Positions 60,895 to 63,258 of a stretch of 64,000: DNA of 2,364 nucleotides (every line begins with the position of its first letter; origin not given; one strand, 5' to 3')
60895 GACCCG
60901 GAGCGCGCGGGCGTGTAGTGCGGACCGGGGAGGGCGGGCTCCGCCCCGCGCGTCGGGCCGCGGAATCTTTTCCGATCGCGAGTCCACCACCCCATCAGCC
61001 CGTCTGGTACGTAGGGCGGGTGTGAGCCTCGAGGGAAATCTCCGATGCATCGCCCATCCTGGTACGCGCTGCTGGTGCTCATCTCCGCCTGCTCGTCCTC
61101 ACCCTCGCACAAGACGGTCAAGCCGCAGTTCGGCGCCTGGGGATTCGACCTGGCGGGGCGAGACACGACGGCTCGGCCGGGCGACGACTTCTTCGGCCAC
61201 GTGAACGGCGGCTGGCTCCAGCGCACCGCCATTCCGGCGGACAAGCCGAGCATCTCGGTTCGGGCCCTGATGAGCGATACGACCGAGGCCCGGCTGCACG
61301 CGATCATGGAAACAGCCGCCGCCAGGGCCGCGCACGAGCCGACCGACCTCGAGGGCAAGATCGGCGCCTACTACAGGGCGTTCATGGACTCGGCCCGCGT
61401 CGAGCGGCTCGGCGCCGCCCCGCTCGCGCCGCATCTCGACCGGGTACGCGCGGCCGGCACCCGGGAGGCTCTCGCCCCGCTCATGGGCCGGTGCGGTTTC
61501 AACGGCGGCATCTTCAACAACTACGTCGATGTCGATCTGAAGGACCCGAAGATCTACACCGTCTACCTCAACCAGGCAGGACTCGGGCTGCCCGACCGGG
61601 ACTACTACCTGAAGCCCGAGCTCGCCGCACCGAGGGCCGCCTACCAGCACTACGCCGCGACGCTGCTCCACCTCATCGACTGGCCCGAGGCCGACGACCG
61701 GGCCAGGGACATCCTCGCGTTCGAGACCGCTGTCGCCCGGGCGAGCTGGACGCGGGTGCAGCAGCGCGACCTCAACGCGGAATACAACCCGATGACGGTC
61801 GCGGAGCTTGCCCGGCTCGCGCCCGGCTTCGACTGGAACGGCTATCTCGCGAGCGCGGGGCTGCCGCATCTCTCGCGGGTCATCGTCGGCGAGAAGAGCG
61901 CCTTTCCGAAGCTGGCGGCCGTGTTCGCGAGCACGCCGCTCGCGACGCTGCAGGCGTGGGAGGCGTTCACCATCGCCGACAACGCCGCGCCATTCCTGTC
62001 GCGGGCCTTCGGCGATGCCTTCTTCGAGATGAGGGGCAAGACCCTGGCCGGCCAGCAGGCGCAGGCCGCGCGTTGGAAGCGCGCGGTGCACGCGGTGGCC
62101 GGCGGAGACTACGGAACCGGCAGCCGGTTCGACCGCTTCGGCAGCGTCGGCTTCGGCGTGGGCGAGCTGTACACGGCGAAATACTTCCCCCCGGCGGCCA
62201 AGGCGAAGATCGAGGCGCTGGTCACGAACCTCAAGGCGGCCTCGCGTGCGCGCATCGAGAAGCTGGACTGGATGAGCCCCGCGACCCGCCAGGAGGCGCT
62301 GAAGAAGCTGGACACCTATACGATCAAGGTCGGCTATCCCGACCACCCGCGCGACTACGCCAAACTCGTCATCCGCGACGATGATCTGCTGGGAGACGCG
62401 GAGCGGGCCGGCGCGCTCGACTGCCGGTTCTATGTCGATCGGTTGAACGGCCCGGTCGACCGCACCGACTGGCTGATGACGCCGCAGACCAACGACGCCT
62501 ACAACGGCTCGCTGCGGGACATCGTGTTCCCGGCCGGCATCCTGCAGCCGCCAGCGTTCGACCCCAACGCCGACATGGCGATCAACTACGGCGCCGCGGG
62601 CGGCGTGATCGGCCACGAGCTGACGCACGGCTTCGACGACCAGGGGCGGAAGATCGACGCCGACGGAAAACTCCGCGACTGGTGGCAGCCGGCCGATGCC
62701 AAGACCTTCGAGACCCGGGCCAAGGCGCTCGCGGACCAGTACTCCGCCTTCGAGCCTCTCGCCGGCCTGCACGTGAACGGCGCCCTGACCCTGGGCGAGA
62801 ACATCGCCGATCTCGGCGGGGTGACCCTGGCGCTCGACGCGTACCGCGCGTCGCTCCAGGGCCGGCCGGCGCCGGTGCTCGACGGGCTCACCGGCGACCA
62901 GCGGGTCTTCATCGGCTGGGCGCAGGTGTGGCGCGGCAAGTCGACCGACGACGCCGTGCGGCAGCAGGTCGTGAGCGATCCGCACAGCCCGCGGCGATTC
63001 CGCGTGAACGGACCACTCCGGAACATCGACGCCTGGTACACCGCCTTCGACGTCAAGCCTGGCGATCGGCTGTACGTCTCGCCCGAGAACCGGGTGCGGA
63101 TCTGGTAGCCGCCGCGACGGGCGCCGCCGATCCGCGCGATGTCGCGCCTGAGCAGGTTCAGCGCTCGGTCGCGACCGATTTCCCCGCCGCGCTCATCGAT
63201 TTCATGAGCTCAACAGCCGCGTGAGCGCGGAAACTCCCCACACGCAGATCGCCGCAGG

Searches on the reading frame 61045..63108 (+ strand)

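Call 69: search_protein_families(library=pfam, proteins=[window:61045-63108:+], max_evalue=0.00001)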
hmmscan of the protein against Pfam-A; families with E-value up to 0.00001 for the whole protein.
window:61045-63108:+ (687 aa): 2 families
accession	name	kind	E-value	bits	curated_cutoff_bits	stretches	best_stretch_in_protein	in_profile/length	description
PF05649.18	Peptidase_M13_N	-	1.1e-106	358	32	1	45-432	1-381/381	Peptidase family M13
PF01431.27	Peptidase_M13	-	5.4e-69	232.4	24.5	1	483-684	1-205/205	Peptidase family M13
